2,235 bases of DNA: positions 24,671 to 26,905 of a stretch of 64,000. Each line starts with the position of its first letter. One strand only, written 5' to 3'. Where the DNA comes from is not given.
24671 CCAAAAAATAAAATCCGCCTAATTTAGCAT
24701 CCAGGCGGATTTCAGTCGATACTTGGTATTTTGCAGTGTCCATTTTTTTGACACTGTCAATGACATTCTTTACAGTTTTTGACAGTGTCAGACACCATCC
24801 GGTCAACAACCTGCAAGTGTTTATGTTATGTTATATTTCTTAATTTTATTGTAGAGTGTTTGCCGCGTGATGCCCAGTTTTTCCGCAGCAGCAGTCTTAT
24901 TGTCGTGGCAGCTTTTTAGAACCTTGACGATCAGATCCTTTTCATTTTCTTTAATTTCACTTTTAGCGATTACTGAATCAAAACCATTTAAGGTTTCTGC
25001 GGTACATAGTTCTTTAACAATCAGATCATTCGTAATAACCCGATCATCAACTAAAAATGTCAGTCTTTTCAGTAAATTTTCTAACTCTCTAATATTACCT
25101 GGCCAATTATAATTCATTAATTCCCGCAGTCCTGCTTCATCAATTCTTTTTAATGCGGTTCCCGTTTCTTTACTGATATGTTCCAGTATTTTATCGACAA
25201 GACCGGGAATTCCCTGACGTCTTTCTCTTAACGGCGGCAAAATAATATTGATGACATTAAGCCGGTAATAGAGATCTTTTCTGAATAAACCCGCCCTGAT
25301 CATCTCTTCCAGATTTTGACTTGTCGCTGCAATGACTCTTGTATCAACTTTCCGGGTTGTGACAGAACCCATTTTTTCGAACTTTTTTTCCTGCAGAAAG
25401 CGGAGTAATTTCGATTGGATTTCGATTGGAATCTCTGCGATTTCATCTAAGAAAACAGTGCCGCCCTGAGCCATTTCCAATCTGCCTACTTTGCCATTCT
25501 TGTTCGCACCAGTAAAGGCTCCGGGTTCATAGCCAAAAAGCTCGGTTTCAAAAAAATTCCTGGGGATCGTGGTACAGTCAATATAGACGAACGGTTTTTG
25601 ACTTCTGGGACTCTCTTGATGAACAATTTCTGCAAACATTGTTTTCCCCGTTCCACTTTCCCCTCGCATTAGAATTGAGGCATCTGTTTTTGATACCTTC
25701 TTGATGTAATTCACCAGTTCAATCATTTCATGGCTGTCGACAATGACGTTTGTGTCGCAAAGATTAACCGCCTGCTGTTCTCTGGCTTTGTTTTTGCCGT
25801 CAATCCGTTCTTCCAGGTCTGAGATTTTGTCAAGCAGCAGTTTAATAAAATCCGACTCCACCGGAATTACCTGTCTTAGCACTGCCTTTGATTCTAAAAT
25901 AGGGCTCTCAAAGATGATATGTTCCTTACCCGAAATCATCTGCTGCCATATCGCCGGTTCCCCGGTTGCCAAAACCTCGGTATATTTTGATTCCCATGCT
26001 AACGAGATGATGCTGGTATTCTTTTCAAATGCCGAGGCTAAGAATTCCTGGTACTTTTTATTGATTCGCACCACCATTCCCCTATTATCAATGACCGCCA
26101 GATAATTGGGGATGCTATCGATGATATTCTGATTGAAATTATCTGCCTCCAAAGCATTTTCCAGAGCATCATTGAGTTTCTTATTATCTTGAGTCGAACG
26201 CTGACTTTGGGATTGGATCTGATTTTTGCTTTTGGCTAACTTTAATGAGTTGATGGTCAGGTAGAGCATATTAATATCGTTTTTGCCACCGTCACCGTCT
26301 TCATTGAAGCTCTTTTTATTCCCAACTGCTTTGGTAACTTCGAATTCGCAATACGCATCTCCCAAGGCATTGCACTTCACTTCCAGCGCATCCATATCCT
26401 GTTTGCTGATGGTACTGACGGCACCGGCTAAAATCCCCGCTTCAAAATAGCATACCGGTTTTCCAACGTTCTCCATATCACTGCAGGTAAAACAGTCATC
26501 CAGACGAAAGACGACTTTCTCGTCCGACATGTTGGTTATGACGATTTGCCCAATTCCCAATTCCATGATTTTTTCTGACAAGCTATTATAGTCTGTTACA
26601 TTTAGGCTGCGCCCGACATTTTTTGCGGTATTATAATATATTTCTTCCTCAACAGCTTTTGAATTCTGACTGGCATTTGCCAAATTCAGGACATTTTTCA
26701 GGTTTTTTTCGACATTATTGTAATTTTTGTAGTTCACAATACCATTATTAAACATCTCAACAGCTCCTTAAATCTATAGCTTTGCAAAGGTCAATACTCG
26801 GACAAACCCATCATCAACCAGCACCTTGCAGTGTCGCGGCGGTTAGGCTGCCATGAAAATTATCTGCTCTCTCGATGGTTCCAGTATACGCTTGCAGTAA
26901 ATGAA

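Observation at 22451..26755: Stand-alone acetyl-CoA synthase under a dedicated sigma54/V4R activator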

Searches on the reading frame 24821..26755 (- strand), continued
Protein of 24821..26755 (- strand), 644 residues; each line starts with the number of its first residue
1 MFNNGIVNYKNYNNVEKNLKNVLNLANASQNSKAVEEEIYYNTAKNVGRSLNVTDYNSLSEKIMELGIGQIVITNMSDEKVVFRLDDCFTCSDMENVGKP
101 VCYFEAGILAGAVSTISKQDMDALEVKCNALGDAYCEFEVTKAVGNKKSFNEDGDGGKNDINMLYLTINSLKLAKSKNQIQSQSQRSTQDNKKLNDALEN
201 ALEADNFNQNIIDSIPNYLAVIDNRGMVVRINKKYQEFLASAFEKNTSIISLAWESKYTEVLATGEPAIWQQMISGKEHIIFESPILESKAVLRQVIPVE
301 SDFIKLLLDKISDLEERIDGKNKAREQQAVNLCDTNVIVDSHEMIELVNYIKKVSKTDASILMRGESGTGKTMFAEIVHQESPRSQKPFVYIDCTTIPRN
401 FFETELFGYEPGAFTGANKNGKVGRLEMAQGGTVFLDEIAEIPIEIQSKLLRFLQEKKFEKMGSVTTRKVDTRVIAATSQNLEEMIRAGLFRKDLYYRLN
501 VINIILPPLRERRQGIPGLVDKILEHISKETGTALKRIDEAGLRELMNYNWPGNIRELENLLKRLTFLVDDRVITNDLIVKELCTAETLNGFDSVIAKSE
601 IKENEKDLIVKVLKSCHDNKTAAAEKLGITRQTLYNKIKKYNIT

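Call 62: find_encoding_contigs(protein=P0047, flank=5000, max_places=1)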
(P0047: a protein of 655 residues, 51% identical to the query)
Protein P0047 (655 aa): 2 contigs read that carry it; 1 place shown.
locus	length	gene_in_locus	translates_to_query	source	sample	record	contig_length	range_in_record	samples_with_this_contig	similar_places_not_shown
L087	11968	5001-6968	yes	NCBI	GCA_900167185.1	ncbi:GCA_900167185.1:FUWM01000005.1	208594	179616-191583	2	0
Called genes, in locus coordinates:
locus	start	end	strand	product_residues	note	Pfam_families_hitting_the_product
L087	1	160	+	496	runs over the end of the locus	PF00209:SNF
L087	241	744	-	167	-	PF12673:SipL (weak)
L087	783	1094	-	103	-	-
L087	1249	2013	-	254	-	-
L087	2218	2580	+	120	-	-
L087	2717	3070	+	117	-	-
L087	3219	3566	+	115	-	-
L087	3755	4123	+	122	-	-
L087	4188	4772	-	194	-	PF12673:SipL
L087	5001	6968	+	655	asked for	PF02830:V4R, PF00158:Sigma54_activat, PF14532:Sigma54_activ_2, PF00004:AAA, PF07724:AAA_2 (weak), PF07728:AAA_5, PF25601:AAA_lid_14, PF02954:HTH_8, +4 more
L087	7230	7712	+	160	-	PF13247:Fer4_11, PF12838:Fer4_7, PF14697:Fer4_21 (weak), PF25160:LdpA_Fe-S-bd (weak), PF00037:Fer4, PF12797:Fer4_2 (weak), PF12837:Fer4_6 (weak), PF13237:Fer4_10 (weak), +3 more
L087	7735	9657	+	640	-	PF03063:Prismane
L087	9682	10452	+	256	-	PF00142:Fer4_NifH (weak), PF01656:CbiA, PF02374:ArsA_ATPase, PF06564:CBP_BcsQ (faint), PF10609:ParA, PF13614:AAA_31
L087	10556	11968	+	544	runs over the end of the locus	PF04055:Radical_SAM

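Call 63: find_encoding_contigs(protein=P0049, flank=5000, max_places=1)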
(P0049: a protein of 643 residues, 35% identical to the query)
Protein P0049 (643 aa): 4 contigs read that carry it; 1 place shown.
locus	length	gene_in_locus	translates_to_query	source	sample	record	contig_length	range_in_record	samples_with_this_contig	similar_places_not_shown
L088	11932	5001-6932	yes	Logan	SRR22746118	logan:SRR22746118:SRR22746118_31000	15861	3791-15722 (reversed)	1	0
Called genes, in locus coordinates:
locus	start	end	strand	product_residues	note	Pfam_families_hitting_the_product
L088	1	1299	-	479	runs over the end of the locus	?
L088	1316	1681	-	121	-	PF04014:MazE_antitoxin (weak)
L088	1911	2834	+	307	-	PF00293:NUDIX, PF19368:WHD_AraR, PF21906:WHD_NrtR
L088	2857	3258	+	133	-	PF00857:Isochorismatase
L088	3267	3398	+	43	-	-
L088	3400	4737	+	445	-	PF02749:QRPTase_N (weak)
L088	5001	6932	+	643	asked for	PF02830:V4R, PF08448:PAS_4 (weak), PF13188:PAS_8 (weak), PF00158:Sigma54_activat, PF14532:Sigma54_activ_2, PF07728:AAA_5 (weak), PF25601:AAA_lid_14, PF02954:HTH_8, +1 more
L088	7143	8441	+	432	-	PF00890:FAD_binding_2 (faint), PF01266:DAO (faint), PF03486:HI0933_like (faint), PF07992:Pyr_redox_2, PF13450:NAD_binding_8 (faint), PF13738:Pyr_redox_3 (faint), PF00070:Pyr_redox, PF18267:Rubredoxin_C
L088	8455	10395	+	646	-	PF03063:Prismane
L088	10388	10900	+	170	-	PF00037:Fer4 (faint), PF12797:Fer4_2 (faint), PF12837:Fer4_6 (faint), PF12838:Fer4_7 (faint), PF13237:Fer4_10 (faint), PF13187:Fer4_9 (weak), PF13247:Fer4_11, PF13187:Fer4_9 (weak), +2 more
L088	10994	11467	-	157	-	-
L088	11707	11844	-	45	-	-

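Call 64: find_encoding_contigs(protein=P0036, flank=5000, max_places=1)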
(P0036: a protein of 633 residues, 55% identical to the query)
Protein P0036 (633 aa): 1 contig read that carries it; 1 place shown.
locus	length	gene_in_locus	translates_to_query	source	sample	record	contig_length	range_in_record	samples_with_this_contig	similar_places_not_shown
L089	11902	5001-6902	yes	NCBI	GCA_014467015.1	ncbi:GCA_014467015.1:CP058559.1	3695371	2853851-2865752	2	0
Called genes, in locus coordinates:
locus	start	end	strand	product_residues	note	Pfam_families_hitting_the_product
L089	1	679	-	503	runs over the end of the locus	PF01432:Peptidase_M3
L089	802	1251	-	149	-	-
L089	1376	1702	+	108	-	PF01381:HTH_3, PF12844:HTH_19, PF13443:HTH_26 (weak), PF13560:HTH_31 (weak)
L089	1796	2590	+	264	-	PF00702:Hydrolase, PF08282:Hydrolase_3, PF12710:HAD (faint), PF13419:HAD_2 (faint), PF05116:S6PP (weak)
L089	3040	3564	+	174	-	-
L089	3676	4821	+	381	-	PF18435:EstA_Ig_like, PF12146:Hydrolase_4 (faint), PF02230:Abhydrolase_2 (weak), PF00326:Peptidase_S9 (weak)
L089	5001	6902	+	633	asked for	PF02830:V4R, PF00158:Sigma54_activat, PF14532:Sigma54_activ_2, PF00004:AAA (weak), PF07724:AAA_2 (weak), PF07728:AAA_5 (weak), PF25601:AAA_lid_14, PF02954:HTH_8, +2 more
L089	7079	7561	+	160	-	PF13237:Fer4_10 (weak), PF13247:Fer4_11, PF14697:Fer4_21 (weak), PF25160:LdpA_Fe-S-bd, PF12838:Fer4_7 (weak), PF13187:Fer4_9 (weak), PF00037:Fer4, PF12838:Fer4_7, +5 more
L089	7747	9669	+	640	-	PF03063:Prismane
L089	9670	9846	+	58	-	-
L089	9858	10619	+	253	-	PF00142:Fer4_NifH (weak), PF01656:CbiA, PF02374:ArsA_ATPase, PF10609:ParA, PF13614:AAA_31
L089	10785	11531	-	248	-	PF00557:Peptidase_M24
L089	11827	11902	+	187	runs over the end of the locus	PF13548:DUF4126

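Call 65: find_encoding_contigs(protein=P0025, flank=5000, max_places=1)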
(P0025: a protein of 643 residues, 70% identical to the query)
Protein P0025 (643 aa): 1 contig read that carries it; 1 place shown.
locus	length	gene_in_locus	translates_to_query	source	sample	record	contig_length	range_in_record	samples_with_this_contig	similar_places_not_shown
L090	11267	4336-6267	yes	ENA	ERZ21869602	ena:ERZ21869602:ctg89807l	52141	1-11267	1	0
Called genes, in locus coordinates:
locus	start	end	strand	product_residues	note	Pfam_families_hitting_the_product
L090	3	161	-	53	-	?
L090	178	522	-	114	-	PF02823:ATP-synt_DE_N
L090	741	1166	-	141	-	PF00006:ATP-synt_ab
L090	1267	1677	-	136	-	PF00006:ATP-synt_ab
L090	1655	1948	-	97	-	PF02874:ATP-synt_ab_N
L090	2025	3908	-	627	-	PF00890:FAD_binding_2 (weak), PF01266:DAO (faint), PF01593:Amino_oxidase, PF01946:Thi4, PF13450:NAD_binding_8, PF14691:Fer4_20 (weak)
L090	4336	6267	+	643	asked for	PF10702:DUF2507 (weak), PF02830:V4R, PF00158:Sigma54_activat, PF14532:Sigma54_activ_2, PF00004:AAA (weak), PF07724:AAA_2 (weak), PF25601:AAA_lid_14, PF02954:HTH_8, +3 more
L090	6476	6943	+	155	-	PF14697:Fer4_21 (weak), PF13247:Fer4_11, PF12838:Fer4_7 (weak), PF13187:Fer4_9 (weak), PF25160:LdpA_Fe-S-bd, PF00037:Fer4, PF12797:Fer4_2 (weak), PF12837:Fer4_6, +5 more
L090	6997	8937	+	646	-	PF03063:Prismane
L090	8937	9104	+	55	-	-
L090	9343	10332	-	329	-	PF18419:ATP-grasp_6, PF14397:ATPgrasp_ST (faint), PF08443:RimK (weak)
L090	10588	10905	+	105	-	-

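Call 97: search_protein_families(library=ncbifam, proteins=[L082:8658-10601:+, L084:8738-10660:+, L085:8632-10554:+, L088:8455-10395:+, L082:8138-8605:+, L084:10851-11621:+, L088:7143-8441:+], max_evalue=1e-10)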
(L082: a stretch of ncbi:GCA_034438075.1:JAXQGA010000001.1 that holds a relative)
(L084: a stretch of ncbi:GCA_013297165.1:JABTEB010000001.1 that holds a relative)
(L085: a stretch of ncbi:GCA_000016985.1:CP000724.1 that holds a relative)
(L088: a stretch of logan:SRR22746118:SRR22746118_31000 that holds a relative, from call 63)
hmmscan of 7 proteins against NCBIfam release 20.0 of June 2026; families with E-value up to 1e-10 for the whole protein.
L082:8658-10601:+ (647 aa): 4 families
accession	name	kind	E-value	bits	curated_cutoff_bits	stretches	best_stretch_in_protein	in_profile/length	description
TIGR01702.1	CO_DH_cata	equivalog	1.1e-219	730.7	478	1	8-631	5-619/621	anaerobic carbon-monoxide dehydrogenase catalytic subunit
TIGR01703.1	hybrid_clust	equivalog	2.3e-16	59.4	360.8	0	328-484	288-416/522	hydroxylamine reductase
TIGR00314.1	cdhA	equivalog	2.8e-16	58.5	781.3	0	180-353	158-329/784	CO dehydrogenase/acetyl-CoA synthase complex subunit alpha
NF003658.0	PRK05290.1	equivalog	1.9e-14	53.2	367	0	325-485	301-439/546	hydroxylamine reductase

L084:8738-10660:+ (640 aa): 4 families
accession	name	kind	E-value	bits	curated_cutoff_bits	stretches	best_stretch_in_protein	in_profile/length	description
TIGR01702.1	CO_DH_cata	equivalog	1.7e-222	740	478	1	7-631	4-620/621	anaerobic carbon-monoxide dehydrogenase catalytic subunit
TIGR00314.1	cdhA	equivalog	3.9e-18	64.6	781.3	0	162-371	141-348/784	CO dehydrogenase/acetyl-CoA synthase complex subunit alpha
NF003658.0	PRK05290.1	equivalog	3.4e-13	49.1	367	0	324-484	301-439/546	hydroxylamine reductase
TIGR01703.1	hybrid_clust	equivalog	1.1e-12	47.3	360.8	0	326-484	287-417/522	hydroxylamine reductase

L085:8632-10554:+ (640 aa): 4 families
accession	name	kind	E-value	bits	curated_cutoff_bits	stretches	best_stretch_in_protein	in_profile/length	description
TIGR01702.1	CO_DH_cata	equivalog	1.8e-222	740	478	1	9-631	6-620/621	anaerobic carbon-monoxide dehydrogenase catalytic subunit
TIGR00314.1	cdhA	equivalog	1e-18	66.6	781.3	1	164-370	143-347/784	CO dehydrogenase/acetyl-CoA synthase complex subunit alpha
NF003658.0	PRK05290.1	equivalog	3.6e-13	49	367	0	324-484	301-439/546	hydroxylamine reductase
TIGR01703.1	hybrid_clust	equivalog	7.1e-13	47.9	360.8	0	326-484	287-417/522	hydroxylamine reductase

L088:8455-10395:+ (646 aa): 2 families
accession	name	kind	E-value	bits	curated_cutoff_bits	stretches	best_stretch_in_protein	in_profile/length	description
TIGR01702.1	CO_DH_cata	equivalog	6e-214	711.8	478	1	8-635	1-621/621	anaerobic carbon-monoxide dehydrogenase catalytic subunit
TIGR00314.1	cdhA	equivalog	1.1e-16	59.9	781.3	0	243-357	223-331/784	CO dehydrogenase/acetyl-CoA synthase complex subunit alpha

L082:8138-8605:+ (155 aa): 15 families
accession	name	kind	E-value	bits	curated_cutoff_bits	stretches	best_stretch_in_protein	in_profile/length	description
NF009408.0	PRK12769.1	equivalog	2.7e-28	98.5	1003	1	8-155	3-145/659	formate-dependent uric acid utilization protein AegA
NF009451.0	PRK12809.1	equivalog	1.2e-25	89.9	1154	1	8-154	3-136/639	formate-dependent uric acid utilization protein YgfT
NF007658.0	PRK10330.1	equivalog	1.6e-25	89.6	260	1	8-154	3-154/181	electron transport protein HydN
TIGR02951.1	DMSO_dmsB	equivalog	3.8e-22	79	214.1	1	12-153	6-149/161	DMSO/selenate family reductase complex B subunit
TIGR01582.1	FDH-beta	equivalog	3.6e-20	72.2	334.7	1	63-153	92-178/283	formate dehydrogenase subunit beta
NF045797.1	DsrO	equivalog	4.3e-20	72.1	200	1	58-149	97-195/235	sulfate reduction electron transfer complex DsrMKJOP subunit DsrO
NF041715.1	arsenate_red_ArrB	equivalog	3.3e-19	69.4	450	1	11-112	6-106/233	arsenate respiratory reductase iron-sulfur subunit ArrB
TIGR03149.1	cyt_nit_nrfC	equivalog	8.1e-19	67.9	377.6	1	12-153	43-180/225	cytochrome c nitrite reductase Fe-S protein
NF045766.1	PhenlGlyoxDHPadI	equivalog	3.5e-17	62.3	700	1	9-153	6-134/443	NADH-dependent phenylglyoxylate dehydrogenase subunit beta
NF008134.0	PRK10882.1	equivalog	5.4e-17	61.8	263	1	62-152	111-203/329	hydrogenase 2 operon protein HybA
NF011569.0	PRK14993.1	equivalog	1.2e-16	60.9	416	1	10-149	46-180/244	tetrathionate reductase subunit TtrB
NF038355.1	FDH3_beta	equivalog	1.3e-16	61.2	240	1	7-131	3-121/180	formate dehydrogenase FDH3 subunit beta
NF007382.0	PRK09898.1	equivalog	4.4e-15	55.8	213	1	10-154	61-200/208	ferredoxin-like protein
NF045715.1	sulf_resp_HmcB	equivalog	6.2e-15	55.1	420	1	12-153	41-194/307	sulfate respiration complex iron-sulfur protein HmcB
TIGR03478.1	DMSO_red_II_bet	subfamily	1.1e-12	47.6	480.7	1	61-152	128-215/321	DMSO reductase family type II enzyme, iron-sulfur subunit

L084:10851-11621:+ (256 aa): 5 families
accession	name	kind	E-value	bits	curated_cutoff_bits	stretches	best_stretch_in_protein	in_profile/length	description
TIGR01969.1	minD_arch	subfamily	5.5e-18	65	201.75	0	5-55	6-57/251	cell division ATPase MinD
TIGR03371.1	cellulose_yhjQ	equivalog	4e-12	46.2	157.85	0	8-52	10-54/246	cellulose biosynthesis protein BcsQ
TIGR01968.1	minD_bact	equivalog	4e-12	46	212.9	0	6-38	8-40/261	septum site-determining protein MinD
TIGR00345.1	GET3_arsA_TRC40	subfamily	2.8e-11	43.5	135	0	5-65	2-61/299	TRC40/GET3/ArsA family transport-energizing ATPase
NF041546.1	ParA_partition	equivalog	4e-11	42.8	180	0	7-42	7-42/203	ParA family partition ATPase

L088:7143-8441:+ (432 aa): 26 families (the best 25 are shown)
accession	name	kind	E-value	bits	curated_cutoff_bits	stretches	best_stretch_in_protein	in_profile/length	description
TIGR02374.1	nitri_red_nirB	equivalog_domain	1.2e-74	252.2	578.35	1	5-394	2-389/794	nitrite reductase large subunit NirB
NF045765.1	PhenlGlyoxDHPadH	equivalog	4.8e-74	249.7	475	1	3-397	4-396/416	NADH-dependent phenylglyoxylate dehydrogenase subunit epsilon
NF011565.0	PRK14989.1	subfamily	7.6e-48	163.2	883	1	3-384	5-384/847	nitrite reductase large subunit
NF042949.2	3PPDioc_HcaD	equivalog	4.1e-46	157.4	450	1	3-316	3-311/386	3-phenylpropionate/cinnamic acid dioxygenase ferredoxin--NAD(+) reductase subunit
NF041682.1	ant_diox_AndAa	equivalog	2.4e-43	148.3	650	1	3-318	5-317/406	anthranilate 1,2-dioxygenase system ferredoxin--NAD(+) reductase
TIGR03385.1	CoA_CoA_reduc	equivalog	1.9e-39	135.7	578.8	1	4-339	2-341/439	CoA-disulfide reductase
NF007286.0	PRK09754.1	equivalog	3.1e-35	121.7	447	1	3-317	5-313/400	phenylpropionate dioxygenase ferredoxin reductase subunit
NF007123.0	PRK09564.1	equivalog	1.6e-34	119.4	458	1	3-323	2-327/444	CoA-disulfide reductase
NF003437.0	PRK04965.1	equivalog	3.6e-33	115.1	392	1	77-286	76-281/378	NADH:flavorubredoxin reductase NorW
NF046103.1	NOXase_Strep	equivalog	8.2e-29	100.8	600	1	5-341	3-341/442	H2O-forming NADH oxidase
TIGR02053.1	MerA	equivalog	5.2e-21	75.2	454.45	1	90-339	117-356/465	mercury(II) reductase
TIGR03169.1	Nterm_to_SelD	hypoth_equivalog_domain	5.7e-19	68.7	310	1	30-283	26-285/365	pyridine nucleotide-disulfide oxidoreductase family protein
NF004991.0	PRK06370.1-3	subfamily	7e-18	64.4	620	1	95-281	158-343/509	FAD-containing oxidoreductase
TIGR01350.1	lipoamide_DH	equivalog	2.8e-17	62.6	408.8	1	93-285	120-314/461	dihydrolipoyl dehydrogenase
NF005883.0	PRK07845.1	equivalog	1.5e-16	60.4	479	1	88-286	122-320/466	NAD(P)H-quinone dehydrogenase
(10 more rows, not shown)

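Call 104: find_encoding_contigs(protein=P0032, flank=4000, max_places=1)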
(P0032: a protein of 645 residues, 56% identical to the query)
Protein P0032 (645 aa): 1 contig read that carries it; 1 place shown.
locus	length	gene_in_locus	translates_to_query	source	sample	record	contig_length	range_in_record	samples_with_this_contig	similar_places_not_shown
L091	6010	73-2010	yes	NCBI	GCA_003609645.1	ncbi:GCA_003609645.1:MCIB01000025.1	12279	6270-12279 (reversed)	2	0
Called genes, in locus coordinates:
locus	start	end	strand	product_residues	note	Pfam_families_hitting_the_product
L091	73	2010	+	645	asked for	PF02830:V4R, PF00158:Sigma54_activat, PF14532:Sigma54_activ_2, PF00004:AAA (weak), PF07728:AAA_5, PF25601:AAA_lid_14, PF02954:HTH_8, PF18024:HTH_50 (weak), +1 more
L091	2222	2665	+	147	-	PF13247:Fer4_11, PF12838:Fer4_7, PF25160:LdpA_Fe-S-bd (weak), PF12797:Fer4_2 (weak), PF12837:Fer4_6 (weak), PF13237:Fer4_10 (weak), PF00037:Fer4, PF12838:Fer4_7 (weak), +5 more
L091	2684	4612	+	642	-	PF03063:Prismane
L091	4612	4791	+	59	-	-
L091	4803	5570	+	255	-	PF01656:CbiA, PF02374:ArsA_ATPase, PF10609:ParA (weak), PF13614:AAA_31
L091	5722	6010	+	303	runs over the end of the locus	PF01551:Peptidase_M23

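Call 105: find_encoding_contigs(protein=P0033, flank=4000, max_places=1)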
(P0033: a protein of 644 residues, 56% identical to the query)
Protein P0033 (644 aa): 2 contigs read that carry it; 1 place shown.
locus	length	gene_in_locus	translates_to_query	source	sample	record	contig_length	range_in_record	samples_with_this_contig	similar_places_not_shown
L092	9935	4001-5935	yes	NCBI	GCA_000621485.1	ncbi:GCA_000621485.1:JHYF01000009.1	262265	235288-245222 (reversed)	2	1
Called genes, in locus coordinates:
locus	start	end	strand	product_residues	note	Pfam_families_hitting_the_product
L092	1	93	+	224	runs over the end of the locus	PF13237:Fer4_10, PF13247:Fer4_11, PF14697:Fer4_21 (weak), PF12838:Fer4_7 (weak), PF13187:Fer4_9 (weak), PF25160:LdpA_Fe-S-bd, PF00037:Fer4, PF12797:Fer4_2 (weak), +3 more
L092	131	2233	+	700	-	PF02730:AFOR_N, PF01314:AFOR_C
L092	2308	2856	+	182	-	PF27264:YdhW_C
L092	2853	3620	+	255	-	PF02634:FdhD-NarQ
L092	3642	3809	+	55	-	PF02416:TatA_B_E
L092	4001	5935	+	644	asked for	PF02830:V4R, PF00158:Sigma54_activat, PF14532:Sigma54_activ_2, PF00004:AAA (weak), PF07728:AAA_5 (weak), PF25601:AAA_lid_14, PF02954:HTH_8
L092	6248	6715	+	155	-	PF12838:Fer4_7 (weak), PF13247:Fer4_11, PF14697:Fer4_21 (weak), PF25160:LdpA_Fe-S-bd (weak), PF00037:Fer4, PF12797:Fer4_2 (weak), PF12837:Fer4_6 (weak), PF12838:Fer4_7 (weak), +2 more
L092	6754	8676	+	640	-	PF03063:Prismane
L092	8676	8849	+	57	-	PF01927:Mut7-C (weak)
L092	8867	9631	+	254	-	PF00142:Fer4_NifH (weak), PF01656:CbiA, PF02374:ArsA_ATPase, PF06564:CBP_BcsQ (faint), PF10609:ParA (weak), PF13614:AAA_31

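Call 106: find_encoding_contigs(protein=P0046, flank=4000, max_places=1)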
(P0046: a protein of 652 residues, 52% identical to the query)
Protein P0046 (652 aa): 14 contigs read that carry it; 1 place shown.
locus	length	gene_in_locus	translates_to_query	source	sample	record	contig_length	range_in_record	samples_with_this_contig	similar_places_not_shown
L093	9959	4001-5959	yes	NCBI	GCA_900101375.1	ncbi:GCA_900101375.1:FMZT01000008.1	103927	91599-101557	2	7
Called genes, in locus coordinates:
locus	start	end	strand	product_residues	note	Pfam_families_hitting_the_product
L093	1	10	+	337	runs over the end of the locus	PF20903:SPL, PF04055:Radical_SAM (faint)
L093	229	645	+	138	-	PF00210:Ferritin (weak), PF02915:Rubrerythrin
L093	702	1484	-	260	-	PF07136:DUF1385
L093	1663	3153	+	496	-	PF00209:SNF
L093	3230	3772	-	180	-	PF12673:SipL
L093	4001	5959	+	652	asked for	PF02830:V4R, PF00158:Sigma54_activat, PF14532:Sigma54_activ_2, PF00004:AAA (weak), PF07728:AAA_5 (weak), PF25601:AAA_lid_14, PF02954:HTH_8, PF18024:HTH_50 (weak), +2 more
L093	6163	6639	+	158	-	PF14697:Fer4_21 (faint), PF13247:Fer4_11, PF00037:Fer4, PF12797:Fer4_2 (weak), PF12837:Fer4_6 (weak), PF13237:Fer4_10 (weak), PF12838:Fer4_7 (weak), PF13187:Fer4_9 (weak), +2 more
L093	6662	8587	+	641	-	PF03063:Prismane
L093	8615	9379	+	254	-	PF00142:Fer4_NifH (weak), PF01656:CbiA, PF02374:ArsA_ATPase, PF06564:CBP_BcsQ (faint), PF10609:ParA, PF13614:AAA_31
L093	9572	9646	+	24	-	PF02810:SEC-C (weak)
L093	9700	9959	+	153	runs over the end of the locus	PF17783:WHD_CvfB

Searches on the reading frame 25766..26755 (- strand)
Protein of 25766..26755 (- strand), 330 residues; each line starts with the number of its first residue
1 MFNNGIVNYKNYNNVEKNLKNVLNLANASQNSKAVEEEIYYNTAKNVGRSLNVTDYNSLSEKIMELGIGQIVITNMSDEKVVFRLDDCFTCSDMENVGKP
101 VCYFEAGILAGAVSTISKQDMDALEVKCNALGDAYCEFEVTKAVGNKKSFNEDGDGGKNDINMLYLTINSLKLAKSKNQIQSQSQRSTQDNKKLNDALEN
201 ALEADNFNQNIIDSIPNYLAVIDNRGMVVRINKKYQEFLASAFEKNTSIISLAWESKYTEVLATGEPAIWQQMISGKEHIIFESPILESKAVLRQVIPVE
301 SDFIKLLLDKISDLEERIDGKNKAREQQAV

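Call 45: find_homologous_proteins(query=window:25766-26755:-, max_evalue=0.001)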
Query seq(330 aa) (330 aa): 5 proteins with E <= 0.001 among 2545 candidates.
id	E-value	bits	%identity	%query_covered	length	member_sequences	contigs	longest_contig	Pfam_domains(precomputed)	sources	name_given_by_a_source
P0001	7.7e-93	329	86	55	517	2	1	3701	PF00158.33,PF07724.21,PF10702.15,PF02830.24,PF25601.2,PF02954.26,PF00004.36,PF14532.13,PF07728.21,PF01078.28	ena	-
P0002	1.1e-92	329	86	55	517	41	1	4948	PF00158.33,PF07724.21,PF10702.15,PF02830.24,PF25601.2,PF02954.26,PF00004.36,PF14532.13,PF07728.21,PF01078.28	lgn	-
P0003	3.3e-90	321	84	55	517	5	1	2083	PF00158.33,PF07724.21,PF10702.15,PF02830.24,PF25601.2,PF02954.26,PF00004.36,PF14532.13,PF07728.21,PF01078.28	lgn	-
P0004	5.0e-72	261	64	58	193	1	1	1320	PF10702.15,PF02830.24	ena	-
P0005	4.0e-47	179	86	32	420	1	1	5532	PF00158.33,PF07724.21,PF25601.2,PF02954.26,PF00004.36,PF14532.13,PF07728.21,PF01078.28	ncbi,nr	ncbi:MAG: sigma 54-interacting transcriptional regulator, partial [Firmicutes bacterium]|nr:sigma 54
